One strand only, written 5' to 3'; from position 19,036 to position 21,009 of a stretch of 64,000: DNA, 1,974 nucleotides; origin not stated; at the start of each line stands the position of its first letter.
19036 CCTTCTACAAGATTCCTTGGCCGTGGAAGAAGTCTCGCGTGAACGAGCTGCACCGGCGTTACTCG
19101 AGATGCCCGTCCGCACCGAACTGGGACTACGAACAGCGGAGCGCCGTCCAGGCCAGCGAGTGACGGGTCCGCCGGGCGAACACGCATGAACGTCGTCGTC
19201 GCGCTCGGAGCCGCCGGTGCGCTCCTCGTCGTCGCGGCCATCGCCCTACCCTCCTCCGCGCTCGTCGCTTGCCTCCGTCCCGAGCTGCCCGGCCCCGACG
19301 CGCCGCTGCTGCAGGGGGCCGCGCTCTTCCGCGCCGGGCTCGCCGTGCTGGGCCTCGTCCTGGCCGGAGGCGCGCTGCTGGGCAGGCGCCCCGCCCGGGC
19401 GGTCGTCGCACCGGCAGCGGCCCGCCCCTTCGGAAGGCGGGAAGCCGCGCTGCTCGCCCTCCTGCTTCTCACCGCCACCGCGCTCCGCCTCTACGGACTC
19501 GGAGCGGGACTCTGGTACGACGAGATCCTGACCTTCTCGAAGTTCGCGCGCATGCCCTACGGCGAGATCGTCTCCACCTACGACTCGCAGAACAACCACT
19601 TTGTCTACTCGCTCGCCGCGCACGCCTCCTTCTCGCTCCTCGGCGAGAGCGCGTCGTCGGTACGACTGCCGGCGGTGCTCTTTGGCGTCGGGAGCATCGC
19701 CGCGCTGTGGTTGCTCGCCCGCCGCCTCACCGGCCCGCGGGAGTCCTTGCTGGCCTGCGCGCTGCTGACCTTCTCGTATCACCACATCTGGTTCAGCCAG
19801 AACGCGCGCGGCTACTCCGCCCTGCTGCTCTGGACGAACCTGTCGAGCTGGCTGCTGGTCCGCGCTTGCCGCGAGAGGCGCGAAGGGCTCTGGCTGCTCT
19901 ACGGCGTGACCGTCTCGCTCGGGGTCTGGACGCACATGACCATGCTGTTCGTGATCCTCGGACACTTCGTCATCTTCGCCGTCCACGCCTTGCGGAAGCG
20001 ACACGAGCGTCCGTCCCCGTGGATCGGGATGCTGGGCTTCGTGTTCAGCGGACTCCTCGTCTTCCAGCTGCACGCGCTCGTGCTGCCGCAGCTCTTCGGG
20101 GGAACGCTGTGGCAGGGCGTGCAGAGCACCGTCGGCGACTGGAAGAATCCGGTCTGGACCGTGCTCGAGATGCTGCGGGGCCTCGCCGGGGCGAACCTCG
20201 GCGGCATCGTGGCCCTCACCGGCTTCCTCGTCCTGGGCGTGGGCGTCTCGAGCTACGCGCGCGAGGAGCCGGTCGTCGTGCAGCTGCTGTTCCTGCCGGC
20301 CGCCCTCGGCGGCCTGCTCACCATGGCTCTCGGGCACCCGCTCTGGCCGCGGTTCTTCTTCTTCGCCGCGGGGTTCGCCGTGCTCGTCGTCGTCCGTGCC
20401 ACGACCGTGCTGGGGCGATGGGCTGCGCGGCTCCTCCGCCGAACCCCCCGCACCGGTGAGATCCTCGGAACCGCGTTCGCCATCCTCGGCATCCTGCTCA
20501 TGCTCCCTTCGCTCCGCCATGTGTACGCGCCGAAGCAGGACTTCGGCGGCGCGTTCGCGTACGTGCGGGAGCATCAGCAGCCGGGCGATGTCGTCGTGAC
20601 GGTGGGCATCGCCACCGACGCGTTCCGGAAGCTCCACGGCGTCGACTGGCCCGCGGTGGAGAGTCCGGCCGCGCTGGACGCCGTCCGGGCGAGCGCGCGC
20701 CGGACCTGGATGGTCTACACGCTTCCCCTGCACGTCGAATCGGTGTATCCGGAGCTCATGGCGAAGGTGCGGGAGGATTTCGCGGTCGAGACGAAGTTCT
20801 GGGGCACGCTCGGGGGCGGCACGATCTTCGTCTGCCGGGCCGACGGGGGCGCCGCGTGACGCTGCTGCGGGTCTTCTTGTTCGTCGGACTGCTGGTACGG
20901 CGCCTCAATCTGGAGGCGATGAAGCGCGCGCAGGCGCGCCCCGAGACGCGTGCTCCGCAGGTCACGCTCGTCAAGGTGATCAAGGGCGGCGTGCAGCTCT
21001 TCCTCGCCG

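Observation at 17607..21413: Three-gene operon: class-B (cobalamin) radical SAM enzyme + GT-C (ArnT/PMT-like) glycosyltransferase + ICMT/PEMT-family membrane methyltransferase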

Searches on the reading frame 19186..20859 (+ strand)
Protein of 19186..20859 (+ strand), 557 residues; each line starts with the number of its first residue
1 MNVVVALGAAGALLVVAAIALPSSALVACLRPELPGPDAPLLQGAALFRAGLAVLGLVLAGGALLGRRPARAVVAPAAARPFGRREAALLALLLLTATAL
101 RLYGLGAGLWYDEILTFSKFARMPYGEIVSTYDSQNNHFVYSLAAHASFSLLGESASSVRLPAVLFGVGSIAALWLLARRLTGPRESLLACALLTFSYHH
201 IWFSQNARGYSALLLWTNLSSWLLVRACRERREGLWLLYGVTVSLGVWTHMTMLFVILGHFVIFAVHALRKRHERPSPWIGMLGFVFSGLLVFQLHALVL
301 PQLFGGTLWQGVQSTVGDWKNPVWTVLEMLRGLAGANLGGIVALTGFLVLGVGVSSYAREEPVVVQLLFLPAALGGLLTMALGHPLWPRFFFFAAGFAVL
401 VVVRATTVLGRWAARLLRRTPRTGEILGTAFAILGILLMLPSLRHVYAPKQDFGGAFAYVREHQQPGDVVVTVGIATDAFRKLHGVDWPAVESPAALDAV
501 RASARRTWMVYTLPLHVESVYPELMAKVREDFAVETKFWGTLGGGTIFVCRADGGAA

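Call 3: search_protein_families(library=pfam, proteins=[window:19186-20859:+])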
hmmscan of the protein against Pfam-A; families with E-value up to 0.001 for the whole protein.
window:19186-20859:+ (557 aa): 1 family
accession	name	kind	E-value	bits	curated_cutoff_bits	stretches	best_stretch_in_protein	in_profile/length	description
PF13231.12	PMT_2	-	2.9e-18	67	26.1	1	140-285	5-150/160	Dolichyl-phosphate-mannose-protein mannosyltransferase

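Call 5: search_protein_families(library=ncbifam, proteins=[window:19186-20859:+], max_evalue=0.01)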
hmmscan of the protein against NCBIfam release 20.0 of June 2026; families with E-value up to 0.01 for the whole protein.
window:19186-20859:+ (557 aa): 2 families
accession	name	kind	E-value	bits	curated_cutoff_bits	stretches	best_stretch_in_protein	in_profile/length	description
TIGR03663.1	TIGR03663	subfamily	1e-08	34.6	126.25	1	89-272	3-185/435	flippase activity-associated protein Agl23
NF052499.1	MnslTaseMT1671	equivalog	2.7e-07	29.4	900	1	75-282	16-223/523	mannosyltransferase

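Call 21: search_solved_structures(query=window:19186-20859:+, max_evalue=0.1)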
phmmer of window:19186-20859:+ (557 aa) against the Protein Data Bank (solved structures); distinct sequences matched with E-value up to 0.1: 0.

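Call 39: find_homologous_proteins(query=window:19186-20859:+, max_evalue=1e-10)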
Query window:19186-20859:+ (557 aa): 959 proteins with E <= 1e-10 among 8000 candidates; the best 120 are listed.
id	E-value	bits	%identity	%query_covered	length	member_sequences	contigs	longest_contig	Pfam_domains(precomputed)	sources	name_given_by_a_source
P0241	0.0e+0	1115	92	100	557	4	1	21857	PF13231.13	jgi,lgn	jgi:hypothetical protein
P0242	0.0e+0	1041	88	99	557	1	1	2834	PF13231.13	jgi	jgi:4-amino-4-deoxy-L-arabinose transferase-like glycosyltransferase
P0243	1.0e-280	950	80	96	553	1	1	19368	PF13231.13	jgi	jgi:4-amino-4-deoxy-L-arabinose transferase-like glycosyltransferase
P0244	1.0e-185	637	57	96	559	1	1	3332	PF13231.13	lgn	-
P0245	2.1e-184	632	58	97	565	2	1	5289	PF13231.13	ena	-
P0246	1.0e-183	630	57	96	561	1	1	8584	PF13231.13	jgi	jgi:4-amino-4-deoxy-L-arabinose transferase-like glycosyltransferase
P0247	1.6e-178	613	57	95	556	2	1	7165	PF13231.13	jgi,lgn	jgi:4-amino-4-deoxy-L-arabinose transferase-like glycosyltransferase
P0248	3.1e-167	576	52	99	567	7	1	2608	PF13231.13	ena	-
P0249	3.5e-166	572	53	85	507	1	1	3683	PF13231.13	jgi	-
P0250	5.9e-165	568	52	98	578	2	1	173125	PF13231.13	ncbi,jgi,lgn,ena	-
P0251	1.5e-163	563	82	56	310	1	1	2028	-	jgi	jgi:hypothetical protein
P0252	3.7e-163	562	50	99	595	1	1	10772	PF13231.13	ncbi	-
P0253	6.4e-163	561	48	97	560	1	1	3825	PF13231.13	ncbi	-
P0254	1.1e-162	561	50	98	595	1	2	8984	PF13231.13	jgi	jgi:hypothetical protein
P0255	1.6e-162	560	48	98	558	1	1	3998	PF13231.13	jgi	jgi:mannosyltransferase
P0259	3.0e-160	553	47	99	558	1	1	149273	PF13231.13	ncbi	-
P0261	5.7e-159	548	47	98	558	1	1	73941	PF13231.13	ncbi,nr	ncbi:MAG: glycosyltransferase family 39 protein [Candidatus Scalindua sp.]|nr:glycosyltransferase fa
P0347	1.6e-144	501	48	96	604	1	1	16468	PF13231.13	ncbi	ncbi:MAG: glycosyltransferase family 39 protein [Chloroflexota bacterium]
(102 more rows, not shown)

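Call 40: find_encoding_contigs(protein=P0261, flank=10000, max_places=1)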
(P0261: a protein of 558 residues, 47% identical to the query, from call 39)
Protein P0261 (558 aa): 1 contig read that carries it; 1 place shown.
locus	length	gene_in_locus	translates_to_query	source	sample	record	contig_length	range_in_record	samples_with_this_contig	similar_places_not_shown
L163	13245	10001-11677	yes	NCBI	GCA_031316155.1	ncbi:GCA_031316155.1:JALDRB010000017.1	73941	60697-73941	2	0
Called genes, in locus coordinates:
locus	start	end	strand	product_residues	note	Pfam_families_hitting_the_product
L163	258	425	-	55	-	-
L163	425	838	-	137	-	PF14236:DruA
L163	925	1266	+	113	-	-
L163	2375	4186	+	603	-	PF00890:FAD_binding_2 (weak), PF01266:DAO (weak), PF01946:Thi4 (weak), PF13450:NAD_binding_8, PF13738:Pyr_redox_3 (weak), PF01593:Amino_oxidase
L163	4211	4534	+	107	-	-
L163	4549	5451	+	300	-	PF00535:Glycos_transf_2, PF10111:Glyco_tranf_2_2, PF13641:Glyco_tranf_2_3, PF13632:Glyco_trans_2_3 (weak)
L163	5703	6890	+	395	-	PF00534:Glycos_transf_1, PF13692:Glyco_trans_1_4, PF20706:GT4-conflict, PF13524:Glyco_trans_1_2 (weak)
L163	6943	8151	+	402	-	PF13439:Glyco_transf_4, PF00534:Glycos_transf_1, PF13692:Glyco_trans_1_4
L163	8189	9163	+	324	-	PF01073:3Beta_HSD, PF01370:Epimerase, PF02719:Polysacc_synt_2, PF04321:RmlD_sub_bind, PF16363:GDP_Man_Dehyd, PF07993:NAD_binding_4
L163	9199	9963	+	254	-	PF01522:Polysacc_deac_1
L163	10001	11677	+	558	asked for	PF13231:PMT_2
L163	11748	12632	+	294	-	PF13641:Glyco_tranf_2_3 (weak), PF00535:Glycos_transf_2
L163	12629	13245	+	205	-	PF03706:LPG_synthase_TM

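Call 41: find_encoding_contigs(protein=P0347, flank=10000, max_places=1)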
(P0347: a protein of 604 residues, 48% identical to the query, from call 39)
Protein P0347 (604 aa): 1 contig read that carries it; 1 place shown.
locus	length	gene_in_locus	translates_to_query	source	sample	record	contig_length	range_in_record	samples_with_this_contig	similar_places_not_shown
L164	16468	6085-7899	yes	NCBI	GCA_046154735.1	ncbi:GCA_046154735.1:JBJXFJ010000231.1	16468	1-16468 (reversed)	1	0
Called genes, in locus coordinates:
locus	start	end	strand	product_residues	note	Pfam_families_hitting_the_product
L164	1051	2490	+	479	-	PF01266:DAO (faint), PF01593:Amino_oxidase, PF12831:FAD_oxidored (faint), PF13450:NAD_binding_8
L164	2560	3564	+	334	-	PF00535:Glycos_transf_2, PF10111:Glyco_tranf_2_2, PF12804:NTP_transf_3 (weak), PF13506:Glyco_transf_21 (faint), PF13641:Glyco_tranf_2_3, PF13632:Glyco_trans_2_3 (weak)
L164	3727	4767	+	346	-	PF01408:GFO_IDH_MocA, PF03447:NAD_binding_3, PF22725:GFO_IDH_MocA_C3, PF02894:GFO_IDH_MocA_C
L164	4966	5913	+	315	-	-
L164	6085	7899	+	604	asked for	PF13231:PMT_2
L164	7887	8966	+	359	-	PF00535:Glycos_transf_2, PF13641:Glyco_tranf_2_3 (weak)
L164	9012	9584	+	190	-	PF04140:ICMT, PF04191:PEMT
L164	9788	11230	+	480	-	PF01266:DAO (faint), PF12831:FAD_oxidored (weak), PF13450:NAD_binding_8, PF01593:Amino_oxidase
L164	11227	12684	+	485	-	PF01943:Polysacc_synt, PF13440:Polysacc_synt_3 (weak)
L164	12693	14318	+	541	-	-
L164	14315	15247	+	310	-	PF01073:3Beta_HSD, PF01370:Epimerase, PF02719:Polysacc_synt_2, PF04321:RmlD_sub_bind (weak), PF05368:NmrA (weak), PF07993:NAD_binding_4, PF13460:NAD_binding_10, PF16363:GDP_Man_Dehyd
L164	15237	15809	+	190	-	-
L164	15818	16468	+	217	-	?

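Call 42: find_encoding_contigs(protein=P0259, flank=10000, max_places=1)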
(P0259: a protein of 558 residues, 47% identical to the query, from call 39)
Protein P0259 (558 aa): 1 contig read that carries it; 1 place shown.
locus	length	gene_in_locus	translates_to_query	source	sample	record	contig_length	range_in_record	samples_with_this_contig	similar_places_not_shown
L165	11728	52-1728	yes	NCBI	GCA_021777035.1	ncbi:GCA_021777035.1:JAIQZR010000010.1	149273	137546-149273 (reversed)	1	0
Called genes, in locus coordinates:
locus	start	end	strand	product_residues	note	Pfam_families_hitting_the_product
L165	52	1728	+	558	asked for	PF13231:PMT_2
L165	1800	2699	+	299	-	PF00535:Glycos_transf_2, PF13641:Glyco_tranf_2_3 (weak)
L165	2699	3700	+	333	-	PF03706:LPG_synthase_TM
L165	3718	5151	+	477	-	PF01266:DAO (weak), PF01593:Amino_oxidase, PF01946:Thi4 (faint), PF07992:Pyr_redox_2 (faint), PF12831:FAD_oxidored (faint), PF13450:NAD_binding_8, PF03275:GLF (faint)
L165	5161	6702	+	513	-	-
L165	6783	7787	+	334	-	PF00535:Glycos_transf_2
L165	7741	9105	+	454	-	PF02310:B12-binding, PF04055:Radical_SAM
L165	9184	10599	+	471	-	-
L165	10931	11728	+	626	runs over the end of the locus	PF13522:GATase_6, PF13537:GATase_7, PF00733:Asn_synthase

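Call 58: predict_structure(alignment_id=A2)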
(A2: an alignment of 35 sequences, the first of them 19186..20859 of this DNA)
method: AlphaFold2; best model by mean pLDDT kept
length: 557 residues; sequences in the alignment: 35
mean_pLDDT: 84.9   pTM: 0.86
mean pLDDT of the five models: 84.9, 84.4, 83.6, 82.9, 82.7
residues with pLDDT >= 90: 294; 70-90: 179; 50-70: 67; < 50: 17
segments of 3 or more residues with pLDDT < 50: 200-206, 311-313, 333-337
pLDDT, mean of each block of 10 residues (from residue 1): 80 93 91 80 94 91 68 56 88 94 83 84 91 80 93 90 91 95 94 78 51 91 93 87 94 93 95 80 91 93 67 55 61 52 82 96 96 86 67 86 96 95 95 89 75 91 94 89 90 93 92 86 93 90 77 75
secondary structure, 60 per line:
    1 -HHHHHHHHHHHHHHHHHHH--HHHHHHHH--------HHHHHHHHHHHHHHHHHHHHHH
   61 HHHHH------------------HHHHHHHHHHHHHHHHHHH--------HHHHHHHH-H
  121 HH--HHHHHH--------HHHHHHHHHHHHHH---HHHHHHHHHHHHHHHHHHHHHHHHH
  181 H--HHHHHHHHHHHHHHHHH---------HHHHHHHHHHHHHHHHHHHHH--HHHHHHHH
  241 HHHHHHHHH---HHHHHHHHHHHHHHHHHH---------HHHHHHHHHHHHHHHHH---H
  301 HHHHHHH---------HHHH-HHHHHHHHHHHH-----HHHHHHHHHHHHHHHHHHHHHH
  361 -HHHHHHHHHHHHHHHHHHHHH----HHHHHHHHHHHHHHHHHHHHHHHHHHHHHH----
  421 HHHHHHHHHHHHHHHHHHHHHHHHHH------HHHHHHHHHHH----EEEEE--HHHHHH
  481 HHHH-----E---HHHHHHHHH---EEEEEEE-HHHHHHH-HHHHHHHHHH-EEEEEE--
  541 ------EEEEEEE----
elements in order: H2-20 H23-30 H39-65 H84-102 H111-118 H125-130 H139-152 H156-181 H184-200 H210-230 H233-249 H253-270 H280-296 H300-307 H317-320 H322-333 H339-360 H362-382 H387-416 H421-446 H453-463 E468-472 H475-484 H494-502 E506-512 H514-520 H522-531 E533-538 E547-553

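Call 68: fold_search(model_id=the predicted structure, library=pdb)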
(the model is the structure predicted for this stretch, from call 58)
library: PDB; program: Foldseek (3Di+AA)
matches with E <= 10: 583; with E <= 0.001: 29
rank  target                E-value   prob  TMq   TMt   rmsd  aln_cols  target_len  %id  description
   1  5ogl_A                2.4e-07  1.00  0.50  0.40   9.4       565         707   14  Structure of bacterial oligosaccharyltransferase PglB in complex with an acceptor peptide and an lipid-linked oligosac (released 2017-10-25)
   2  6gxc_A                2.8e-07  1.00  0.50  0.41   9.3       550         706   14  Bacterial oligosaccharyltransferase PglB in complex with an inhibitory peptide and a reactive lipid-linked oligosaccha (released 2018-11-14)
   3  6s7o_A                3.5e-07  1.00  0.48  0.42  13.7       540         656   11  Cryo-EM structure of human oligosaccharyltransferase complex OST-A (released 2019-12-18)
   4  5gmy_A                9.5e-07  1.00  0.44  0.31  15.4       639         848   12  Crystal structure of the Archaeoglobus fulgidus oligosaccharyltransferase (O29867_ARCFU) tethered with an acceptor pep (released 2017-02-01)
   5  9s6t_A                1.4e-06  1.00  0.48  0.54   7.8       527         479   13  Ternary cryo-EM structure of chicken ALG12 with Dol25-PP-GlcNAc2Man7, Dol25-P-Man, and Fab (released 2026-03-18)
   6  5ezm                  3.4e-06  1.00  0.40  0.41   9.6       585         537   14  Crystal Structure of ArnT from Cupriavidus metallidurans in the apo state (released 2016-02-17)
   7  8b6l_I                5.1e-06  1.00  0.44  0.37  16.4       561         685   12  Subtomogram average of the human Sec61-TRAP-OSTA-translocon (released 2022-12-07)
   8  8pn9_A                5.5e-06  1.00  0.46  0.40  12.8       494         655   12  Structure of human oligosaccharyltransferase OST-A complex bound to NGI-1 (released 2024-05-08)
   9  7oci_F                6.0e-06  1.00  0.46  0.41  11.2       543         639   10  Cryo-EM structure of yeast Ost6p containing oligosaccharyltransferase complex (released 2022-02-16)
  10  7e9s_A                6.0e-06  1.00  0.43  0.30  12.7       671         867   12  Archaeal oligosaccharyltransferase AglB from Archaeoglobus fulgidus in complex with an inhibitory peptide and a dolich (released 2021-09-08)
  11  5f15                  1.0e-05  1.00  0.41  0.42   9.0       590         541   14  Crystal Structure of ArnT from Cupriavidus metallidurans bound to Undecaprenyl phosphate (released 2016-02-17)
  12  6ftg_5                1.4e-05  1.00  0.47  0.41  15.1       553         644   11  Subtomogram average of OST-containing ribosome-translocon complexes from canine rough microsomal membranes (released 2018-03-21)
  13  8age_A                2.7e-05  1.00  0.50  0.44   9.9       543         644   11  Structure of yeast oligosaccharylransferase complex with acceptor peptide bound (released 2022-12-07)
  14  6ezn_F                2.7e-05  1.00  0.47  0.41  12.3       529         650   10  Cryo-EM structure of the yeast oligosaccharyltransferase (OST) complex (released 2018-01-17)
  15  6c26_A                2.9e-05  1.00  0.47  0.42  13.7       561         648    9  The Cryo-EM structure of a eukaryotic oligosaccharyl transferase complex (released 2018-01-31)
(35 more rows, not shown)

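Call 79: find_encoding_contigs(protein=P0241, flank=10000, max_places=2)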
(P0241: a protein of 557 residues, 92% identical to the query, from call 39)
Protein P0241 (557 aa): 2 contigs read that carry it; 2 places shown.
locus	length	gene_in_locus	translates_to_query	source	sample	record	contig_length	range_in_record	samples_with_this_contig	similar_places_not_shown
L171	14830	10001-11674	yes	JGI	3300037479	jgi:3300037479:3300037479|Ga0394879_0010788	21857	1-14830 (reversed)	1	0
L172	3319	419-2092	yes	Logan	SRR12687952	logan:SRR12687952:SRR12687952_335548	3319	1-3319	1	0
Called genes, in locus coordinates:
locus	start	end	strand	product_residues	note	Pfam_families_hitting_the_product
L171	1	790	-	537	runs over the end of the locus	PF05199:GMC_oxred_C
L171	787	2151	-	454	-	PF01073:3Beta_HSD, PF01370:Epimerase, PF04321:RmlD_sub_bind, PF05368:NmrA, PF07993:NAD_binding_4 (faint), PF13460:NAD_binding_10, PF16363:GDP_Man_Dehyd (weak)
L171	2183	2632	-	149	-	PF04241:DUF423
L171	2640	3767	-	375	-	PF04055:Radical_SAM, PF19288:CofH_C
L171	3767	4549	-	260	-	PF02621:VitK2_biosynth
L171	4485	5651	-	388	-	PF04055:Radical_SAM, PF19288:CofH_C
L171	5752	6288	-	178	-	PF00645:zf-PARP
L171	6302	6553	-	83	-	-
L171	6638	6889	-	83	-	PF04636:PA26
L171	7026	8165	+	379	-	PF00072:Response_reg, PF13466:STAS_2 (faint)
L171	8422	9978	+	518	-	PF02310:B12-binding, PF04055:Radical_SAM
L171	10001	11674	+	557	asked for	PF13231:PMT_2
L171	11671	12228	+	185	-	PF02544:Steroid_dh (faint), PF04191:PEMT, PF06966:DUF1295 (weak), PF04140:ICMT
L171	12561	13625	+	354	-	PF03572:Peptidase_S41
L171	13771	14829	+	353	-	?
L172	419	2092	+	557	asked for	PF13231:PMT_2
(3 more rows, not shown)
